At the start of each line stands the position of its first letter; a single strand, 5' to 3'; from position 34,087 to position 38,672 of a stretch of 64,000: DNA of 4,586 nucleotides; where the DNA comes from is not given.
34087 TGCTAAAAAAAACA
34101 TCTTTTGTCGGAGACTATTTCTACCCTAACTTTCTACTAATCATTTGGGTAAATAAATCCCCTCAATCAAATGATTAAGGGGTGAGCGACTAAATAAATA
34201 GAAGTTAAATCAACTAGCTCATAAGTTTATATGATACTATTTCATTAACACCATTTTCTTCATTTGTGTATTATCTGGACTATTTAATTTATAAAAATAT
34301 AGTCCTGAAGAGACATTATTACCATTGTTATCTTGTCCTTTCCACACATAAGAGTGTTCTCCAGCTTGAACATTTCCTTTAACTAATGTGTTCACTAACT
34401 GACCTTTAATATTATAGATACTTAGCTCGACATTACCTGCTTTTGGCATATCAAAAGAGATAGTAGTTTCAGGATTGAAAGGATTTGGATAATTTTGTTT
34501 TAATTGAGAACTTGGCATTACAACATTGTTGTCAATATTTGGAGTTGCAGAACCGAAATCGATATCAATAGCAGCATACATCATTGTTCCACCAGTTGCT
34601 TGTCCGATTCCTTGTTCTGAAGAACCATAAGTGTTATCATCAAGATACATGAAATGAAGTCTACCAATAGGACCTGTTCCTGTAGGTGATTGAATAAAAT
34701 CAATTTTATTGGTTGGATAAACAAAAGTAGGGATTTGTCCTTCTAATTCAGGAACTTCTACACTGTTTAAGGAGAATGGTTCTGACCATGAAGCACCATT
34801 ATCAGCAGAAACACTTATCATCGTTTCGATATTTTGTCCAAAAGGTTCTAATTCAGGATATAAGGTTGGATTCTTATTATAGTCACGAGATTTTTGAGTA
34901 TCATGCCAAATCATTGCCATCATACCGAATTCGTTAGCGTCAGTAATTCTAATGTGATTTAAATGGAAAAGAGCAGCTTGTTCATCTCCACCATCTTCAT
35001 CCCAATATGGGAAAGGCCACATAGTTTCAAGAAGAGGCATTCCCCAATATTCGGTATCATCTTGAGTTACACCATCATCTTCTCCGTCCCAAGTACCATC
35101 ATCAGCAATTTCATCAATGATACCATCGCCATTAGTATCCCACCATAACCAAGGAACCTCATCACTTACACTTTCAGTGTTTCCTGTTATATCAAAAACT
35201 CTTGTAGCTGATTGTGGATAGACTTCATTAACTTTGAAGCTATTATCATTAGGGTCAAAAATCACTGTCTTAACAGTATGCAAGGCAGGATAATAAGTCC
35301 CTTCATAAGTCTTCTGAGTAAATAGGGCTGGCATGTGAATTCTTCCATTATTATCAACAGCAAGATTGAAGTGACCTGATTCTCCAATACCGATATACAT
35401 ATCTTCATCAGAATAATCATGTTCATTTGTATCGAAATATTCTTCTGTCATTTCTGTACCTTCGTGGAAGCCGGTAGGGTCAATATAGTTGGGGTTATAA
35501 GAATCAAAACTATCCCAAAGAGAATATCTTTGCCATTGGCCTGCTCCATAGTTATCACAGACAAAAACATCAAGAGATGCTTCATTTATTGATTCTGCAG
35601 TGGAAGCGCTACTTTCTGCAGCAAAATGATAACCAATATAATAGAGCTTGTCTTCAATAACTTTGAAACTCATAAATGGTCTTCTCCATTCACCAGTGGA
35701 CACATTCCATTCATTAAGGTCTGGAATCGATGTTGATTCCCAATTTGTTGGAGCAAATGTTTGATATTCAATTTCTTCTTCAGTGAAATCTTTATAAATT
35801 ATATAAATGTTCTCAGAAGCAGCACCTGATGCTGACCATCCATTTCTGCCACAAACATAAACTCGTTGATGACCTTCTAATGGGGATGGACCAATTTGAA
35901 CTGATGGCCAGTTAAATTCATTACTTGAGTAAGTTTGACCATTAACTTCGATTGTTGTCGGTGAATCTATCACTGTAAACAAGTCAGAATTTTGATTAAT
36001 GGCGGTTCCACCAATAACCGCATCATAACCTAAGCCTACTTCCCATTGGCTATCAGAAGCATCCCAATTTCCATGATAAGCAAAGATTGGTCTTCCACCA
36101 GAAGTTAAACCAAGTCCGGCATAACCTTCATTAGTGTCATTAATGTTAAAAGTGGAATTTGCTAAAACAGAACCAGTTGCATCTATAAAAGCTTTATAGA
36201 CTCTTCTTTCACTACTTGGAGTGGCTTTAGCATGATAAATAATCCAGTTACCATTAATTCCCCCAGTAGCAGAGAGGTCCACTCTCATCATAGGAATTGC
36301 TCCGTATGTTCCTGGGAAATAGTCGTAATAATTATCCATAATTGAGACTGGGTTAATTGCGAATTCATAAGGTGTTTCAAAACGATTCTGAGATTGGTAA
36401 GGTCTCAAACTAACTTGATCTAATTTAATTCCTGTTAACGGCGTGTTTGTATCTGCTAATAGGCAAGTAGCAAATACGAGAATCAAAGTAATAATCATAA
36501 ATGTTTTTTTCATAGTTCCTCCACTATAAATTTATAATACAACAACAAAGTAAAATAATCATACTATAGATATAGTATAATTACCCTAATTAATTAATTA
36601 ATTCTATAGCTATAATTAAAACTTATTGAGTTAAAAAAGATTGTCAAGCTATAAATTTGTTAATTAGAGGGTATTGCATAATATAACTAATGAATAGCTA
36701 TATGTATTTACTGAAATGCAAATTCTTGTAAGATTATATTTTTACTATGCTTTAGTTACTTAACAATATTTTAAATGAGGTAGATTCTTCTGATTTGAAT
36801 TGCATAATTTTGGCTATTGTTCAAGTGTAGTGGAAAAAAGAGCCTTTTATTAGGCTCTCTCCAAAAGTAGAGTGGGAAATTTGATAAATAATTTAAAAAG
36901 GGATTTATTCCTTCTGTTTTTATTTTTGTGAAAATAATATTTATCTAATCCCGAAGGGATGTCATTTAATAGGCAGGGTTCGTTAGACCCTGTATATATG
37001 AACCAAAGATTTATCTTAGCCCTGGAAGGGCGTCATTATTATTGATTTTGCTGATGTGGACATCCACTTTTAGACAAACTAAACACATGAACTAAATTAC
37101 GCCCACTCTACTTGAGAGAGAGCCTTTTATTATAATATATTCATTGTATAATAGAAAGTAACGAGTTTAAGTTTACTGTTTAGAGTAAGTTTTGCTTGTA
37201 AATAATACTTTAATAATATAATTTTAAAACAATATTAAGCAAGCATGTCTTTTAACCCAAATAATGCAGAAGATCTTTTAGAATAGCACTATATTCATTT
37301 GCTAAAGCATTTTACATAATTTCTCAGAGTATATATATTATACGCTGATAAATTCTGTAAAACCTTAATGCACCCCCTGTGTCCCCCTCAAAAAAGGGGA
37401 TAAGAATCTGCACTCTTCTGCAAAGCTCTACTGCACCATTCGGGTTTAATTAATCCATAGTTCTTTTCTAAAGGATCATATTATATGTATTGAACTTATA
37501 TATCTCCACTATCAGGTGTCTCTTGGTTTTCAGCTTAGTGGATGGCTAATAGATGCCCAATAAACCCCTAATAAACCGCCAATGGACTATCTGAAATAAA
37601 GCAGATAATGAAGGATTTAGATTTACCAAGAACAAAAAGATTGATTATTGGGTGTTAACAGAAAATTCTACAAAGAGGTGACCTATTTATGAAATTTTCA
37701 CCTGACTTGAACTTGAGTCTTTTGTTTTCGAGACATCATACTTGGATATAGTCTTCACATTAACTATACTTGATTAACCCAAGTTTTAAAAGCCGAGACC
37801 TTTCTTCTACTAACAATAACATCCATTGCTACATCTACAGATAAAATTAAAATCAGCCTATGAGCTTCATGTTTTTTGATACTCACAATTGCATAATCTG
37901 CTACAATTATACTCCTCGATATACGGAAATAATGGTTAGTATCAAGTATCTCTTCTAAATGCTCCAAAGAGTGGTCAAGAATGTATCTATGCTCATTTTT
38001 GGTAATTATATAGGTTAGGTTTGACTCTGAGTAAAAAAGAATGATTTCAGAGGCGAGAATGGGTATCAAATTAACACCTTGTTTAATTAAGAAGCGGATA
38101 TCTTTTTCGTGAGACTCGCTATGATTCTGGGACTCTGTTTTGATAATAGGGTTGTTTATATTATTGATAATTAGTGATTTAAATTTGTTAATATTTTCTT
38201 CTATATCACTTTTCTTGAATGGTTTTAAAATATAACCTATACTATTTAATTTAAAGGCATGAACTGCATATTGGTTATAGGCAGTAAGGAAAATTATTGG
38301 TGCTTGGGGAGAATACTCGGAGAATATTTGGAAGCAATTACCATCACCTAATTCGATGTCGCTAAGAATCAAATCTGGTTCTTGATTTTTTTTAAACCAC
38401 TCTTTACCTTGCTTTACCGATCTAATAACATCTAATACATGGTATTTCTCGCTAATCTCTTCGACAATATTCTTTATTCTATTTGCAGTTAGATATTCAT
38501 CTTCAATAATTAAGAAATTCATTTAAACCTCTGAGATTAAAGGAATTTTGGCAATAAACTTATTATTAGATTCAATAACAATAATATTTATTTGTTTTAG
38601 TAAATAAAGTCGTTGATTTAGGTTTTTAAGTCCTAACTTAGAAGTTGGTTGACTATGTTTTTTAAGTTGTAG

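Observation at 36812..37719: Russian-doll MITE: a family-1 element carrying two independent nested insertions, each with its own TSD and a matching empty site in a sister copy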

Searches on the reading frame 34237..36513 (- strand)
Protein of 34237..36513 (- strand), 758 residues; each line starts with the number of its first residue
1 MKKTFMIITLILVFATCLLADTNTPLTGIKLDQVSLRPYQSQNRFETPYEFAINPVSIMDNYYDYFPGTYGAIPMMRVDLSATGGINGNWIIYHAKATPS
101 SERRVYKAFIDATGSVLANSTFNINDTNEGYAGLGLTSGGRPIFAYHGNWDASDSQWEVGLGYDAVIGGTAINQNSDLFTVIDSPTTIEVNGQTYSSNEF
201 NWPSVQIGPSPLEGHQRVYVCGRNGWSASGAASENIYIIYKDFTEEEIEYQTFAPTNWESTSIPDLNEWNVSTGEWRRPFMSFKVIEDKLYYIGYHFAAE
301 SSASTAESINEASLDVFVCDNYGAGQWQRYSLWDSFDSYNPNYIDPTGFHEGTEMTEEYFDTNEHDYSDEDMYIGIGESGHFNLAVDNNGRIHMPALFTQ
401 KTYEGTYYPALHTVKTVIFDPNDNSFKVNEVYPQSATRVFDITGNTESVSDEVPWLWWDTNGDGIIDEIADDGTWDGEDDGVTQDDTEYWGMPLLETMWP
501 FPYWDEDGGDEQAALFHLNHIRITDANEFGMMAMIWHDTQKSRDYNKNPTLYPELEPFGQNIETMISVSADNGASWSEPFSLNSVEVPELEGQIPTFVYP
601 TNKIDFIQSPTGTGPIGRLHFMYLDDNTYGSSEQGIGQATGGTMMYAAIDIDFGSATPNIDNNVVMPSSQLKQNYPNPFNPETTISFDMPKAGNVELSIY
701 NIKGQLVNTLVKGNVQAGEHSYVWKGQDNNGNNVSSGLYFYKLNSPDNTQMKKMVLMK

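Call 9: search_protein_families(library=pfam, proteins=[window:34237-36513:-])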
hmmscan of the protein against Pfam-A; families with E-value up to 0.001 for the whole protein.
window:34237-36513:- (758 aa): 3 families
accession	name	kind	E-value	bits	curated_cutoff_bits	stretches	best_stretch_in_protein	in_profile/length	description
PF13860.13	FlgD_ig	-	1.1e-12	48.2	27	1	685-744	12-74/79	FlgD Ig-like domain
PF18962.6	Por_Secre_tail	-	1.4e-09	38.6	27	1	675-755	2-74/75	Secretion system C-terminal sorting domain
PF13585.12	CHU_C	-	8.1e-06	26.3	27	1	691-753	25-81/86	CHU_C Type IX secretion signal domain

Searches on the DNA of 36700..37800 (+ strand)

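Call 46: search_dna_similar(query=window:36812-37719:+, collection=plasmids, mode=distant, max_rows=10)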
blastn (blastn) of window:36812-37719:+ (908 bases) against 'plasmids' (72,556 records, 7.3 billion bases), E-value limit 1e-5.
No match.

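Call 70: search_rna_families(source=window, start=36700, end=37800, threshold=evalue, max_evalue=1)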
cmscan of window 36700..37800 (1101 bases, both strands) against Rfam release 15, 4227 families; matches with E-value up to 1: 1.
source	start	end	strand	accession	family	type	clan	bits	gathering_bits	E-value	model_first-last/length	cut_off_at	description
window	36947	36993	-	RF01687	Acido-Lenti-1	Gene; sRNA;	-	27.1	37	0.00076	1-46/46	no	Acido-Lenti-1 RNA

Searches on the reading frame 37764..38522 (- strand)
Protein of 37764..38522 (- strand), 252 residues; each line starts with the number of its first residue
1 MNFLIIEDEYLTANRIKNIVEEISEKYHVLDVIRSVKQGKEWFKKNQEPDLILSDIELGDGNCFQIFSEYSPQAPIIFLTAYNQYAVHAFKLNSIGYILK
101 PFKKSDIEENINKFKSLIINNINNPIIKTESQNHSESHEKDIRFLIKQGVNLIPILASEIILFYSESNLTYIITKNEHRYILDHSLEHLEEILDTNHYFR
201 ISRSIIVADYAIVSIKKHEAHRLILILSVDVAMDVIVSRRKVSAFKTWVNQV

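Call 9: search_protein_families(library=pfam, proteins=[window:37764-38522:-])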
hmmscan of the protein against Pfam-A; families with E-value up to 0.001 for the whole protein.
window:37764-38522:- (252 aa): 2 families
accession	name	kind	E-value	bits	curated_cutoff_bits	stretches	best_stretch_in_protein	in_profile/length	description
PF04397.21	LytTR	-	4.9e-16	59.2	22.6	1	152-249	3-97/98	LytTr DNA-binding domain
PF00072.30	Response_reg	-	6.9e-16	58.8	30.2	1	4-111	2-110/111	Response regulator receiver domain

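Call 17: find_encoding_contigs(protein=window:37764-38522:-, flank=6000, max_places=10)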
Protein window:37764-38522:- (252 aa): no gene with exactly this product is on record in the collection.

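Call 49: find_homologous_proteins(query=window:37764-38522:-, max_evalue=1e-30)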
Query window:37764-38522:- (252 aa): 58 proteins with E <= 1e-30 among 508 candidates.
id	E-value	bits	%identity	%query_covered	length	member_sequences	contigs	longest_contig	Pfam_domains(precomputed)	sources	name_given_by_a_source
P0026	3.2e-157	539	100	100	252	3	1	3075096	PF04397.22,PF00072.31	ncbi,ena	-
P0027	6.7e-132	456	82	100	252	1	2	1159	PF04397.22,PF00072.31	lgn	-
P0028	2.6e-130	451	81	100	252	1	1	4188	PF04397.22,PF00072.31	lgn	-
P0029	7.7e-129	446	81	100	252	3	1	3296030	PF04397.22,PF00072.31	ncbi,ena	-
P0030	8.3e-127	440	78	100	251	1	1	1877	PF04397.22,PF00072.31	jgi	jgi:DNA-binding LytR/AlgR family response regulator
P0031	1.5e-123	429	77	100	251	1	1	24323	PF04397.22,PF00072.31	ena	-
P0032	2.9e-123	428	78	99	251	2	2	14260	PF04397.22,PF00072.31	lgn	-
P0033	1.1e-122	426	77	100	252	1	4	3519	PF04397.22,PF00072.31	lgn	-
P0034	7.6e-121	420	75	100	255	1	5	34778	PF04397.22,PF00072.31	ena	-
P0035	7.0e-119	414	76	100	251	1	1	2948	PF04397.22,PF00072.31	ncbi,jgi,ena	-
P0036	2.3e-118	412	74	99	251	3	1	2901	PF04397.22,PF00072.31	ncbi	-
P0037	1.1e-116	406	74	99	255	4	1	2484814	PF04397.22,PF00072.31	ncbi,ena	-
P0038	2.8e-110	386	68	100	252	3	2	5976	PF04397.22,PF00072.31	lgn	-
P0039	2.0e-106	373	68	99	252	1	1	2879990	PF04397.22,PF00072.31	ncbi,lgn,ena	-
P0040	3.4e-104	366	65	100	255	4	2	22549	PF04397.22,PF00072.31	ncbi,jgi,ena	ncbi:MAG: LytTR family DNA-binding domain-containing protein [Candidatus Cloacimonadales bacterium]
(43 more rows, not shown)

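Call 50: find_encoding_contigs(protein=P0026, flank=10000, max_places=5)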
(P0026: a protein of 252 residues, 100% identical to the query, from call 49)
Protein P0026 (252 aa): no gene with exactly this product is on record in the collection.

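Call 51: find_encoding_contigs(protein=P0029, flank=10000, max_places=5)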
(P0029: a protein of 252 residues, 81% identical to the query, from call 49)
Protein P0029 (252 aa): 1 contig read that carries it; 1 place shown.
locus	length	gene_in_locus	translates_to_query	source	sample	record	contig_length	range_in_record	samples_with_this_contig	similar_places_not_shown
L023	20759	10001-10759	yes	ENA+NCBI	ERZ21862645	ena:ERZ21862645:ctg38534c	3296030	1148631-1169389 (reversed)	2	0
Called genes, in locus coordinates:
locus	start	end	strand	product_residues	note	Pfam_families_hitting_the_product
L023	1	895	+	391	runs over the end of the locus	PF07690:MFS_1, PF00083:Sugar_tr (faint)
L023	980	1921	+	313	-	PF00005:ABC_tran, PF13304:AAA_21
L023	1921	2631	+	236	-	PF01061:ABC2_membrane (weak), PF12679:ABC2_membrane_2, PF13346:ABC2_membrane_5, PF12730:ABC2_membrane_4, PF12698:ABC2_membrane_3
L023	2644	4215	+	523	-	PF23357:DUF7088, PF09822:ABC_transp_aux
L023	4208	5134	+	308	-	PF14238:DUF4340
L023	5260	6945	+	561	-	PF03485:Arg_tRNA_synt_N, PF00750:tRNA-synt_1d, PF05746:DALR_1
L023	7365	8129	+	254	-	PF13489:Methyltransf_23, PF13847:Methyltransf_31, PF08241:Methyltransf_11, PF08242:Methyltransf_12, PF13649:Methyltransf_25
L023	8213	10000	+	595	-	PF06580:His_kinase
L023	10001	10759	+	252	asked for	PF00072:Response_reg, PF04397:LytTR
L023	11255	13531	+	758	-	PF13860:FlgD_ig, PF18962:Por_Secre_tail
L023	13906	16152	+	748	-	PF17874:TPR_MalT (weak), PF13424:TPR_12, PF18768:RNPP_C (weak), PF13424:TPR_12, PF28559:TPR_SusR (weak), PF00158:Sigma54_activat, PF14532:Sigma54_activ_2, PF25601:AAA_lid_14, +5 more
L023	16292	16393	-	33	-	-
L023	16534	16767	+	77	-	-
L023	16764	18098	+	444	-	PF13860:FlgD_ig (weak), PF18962:Por_Secre_tail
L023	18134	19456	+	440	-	PF18962:Por_Secre_tail, PF13860:FlgD_ig (weak)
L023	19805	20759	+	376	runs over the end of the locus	PF07670:Gate (weak)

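Call 85: find_encoding_contigs(protein=P0028, flank=10000, max_places=3)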
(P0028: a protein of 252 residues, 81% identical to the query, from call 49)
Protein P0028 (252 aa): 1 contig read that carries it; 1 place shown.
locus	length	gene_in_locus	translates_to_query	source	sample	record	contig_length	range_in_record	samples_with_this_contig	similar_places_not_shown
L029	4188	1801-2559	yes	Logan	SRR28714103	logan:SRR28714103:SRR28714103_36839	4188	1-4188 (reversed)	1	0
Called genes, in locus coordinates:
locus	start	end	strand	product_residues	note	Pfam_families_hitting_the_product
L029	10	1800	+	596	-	PF06580:His_kinase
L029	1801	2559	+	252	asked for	PF00072:Response_reg, PF04397:LytTR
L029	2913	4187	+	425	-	?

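Call 86: find_encoding_contigs(protein=P0031, flank=10000, max_places=3)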
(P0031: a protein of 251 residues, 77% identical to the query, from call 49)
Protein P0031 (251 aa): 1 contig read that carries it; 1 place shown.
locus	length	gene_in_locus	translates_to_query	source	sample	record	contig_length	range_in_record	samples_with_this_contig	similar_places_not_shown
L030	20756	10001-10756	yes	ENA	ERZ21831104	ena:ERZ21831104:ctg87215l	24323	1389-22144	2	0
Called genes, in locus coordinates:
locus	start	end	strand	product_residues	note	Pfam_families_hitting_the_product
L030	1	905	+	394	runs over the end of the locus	PF07690:MFS_1, PF00083:Sugar_tr (faint)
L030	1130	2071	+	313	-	PF00005:ABC_tran, PF13304:AAA_21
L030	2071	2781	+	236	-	PF01061:ABC2_membrane, PF12679:ABC2_membrane_2, PF13346:ABC2_membrane_5, PF12730:ABC2_membrane_4, PF12698:ABC2_membrane_3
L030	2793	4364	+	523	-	PF23357:DUF7088, PF09822:ABC_transp_aux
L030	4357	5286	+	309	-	PF14238:DUF4340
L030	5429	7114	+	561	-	PF03485:Arg_tRNA_synt_N, PF00750:tRNA-synt_1d, PF05746:DALR_1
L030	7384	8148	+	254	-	PF03848:TehB (weak), PF13489:Methyltransf_23, PF13847:Methyltransf_31, PF08241:Methyltransf_11, PF08242:Methyltransf_12, PF13649:Methyltransf_25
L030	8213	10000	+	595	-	PF06580:His_kinase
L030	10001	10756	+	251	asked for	PF00072:Response_reg, PF04397:LytTR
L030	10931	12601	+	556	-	PF01268:FTHFS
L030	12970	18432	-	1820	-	PF13620:CarboxypepD_reg, PF13715:CarbopepD_reg_2, PF13860:FlgD_ig, PF18962:Por_Secre_tail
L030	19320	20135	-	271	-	PF00464:SHMT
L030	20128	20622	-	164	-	PF00464:SHMT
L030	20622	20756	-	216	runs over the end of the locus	PF02502:LacAB_rpiB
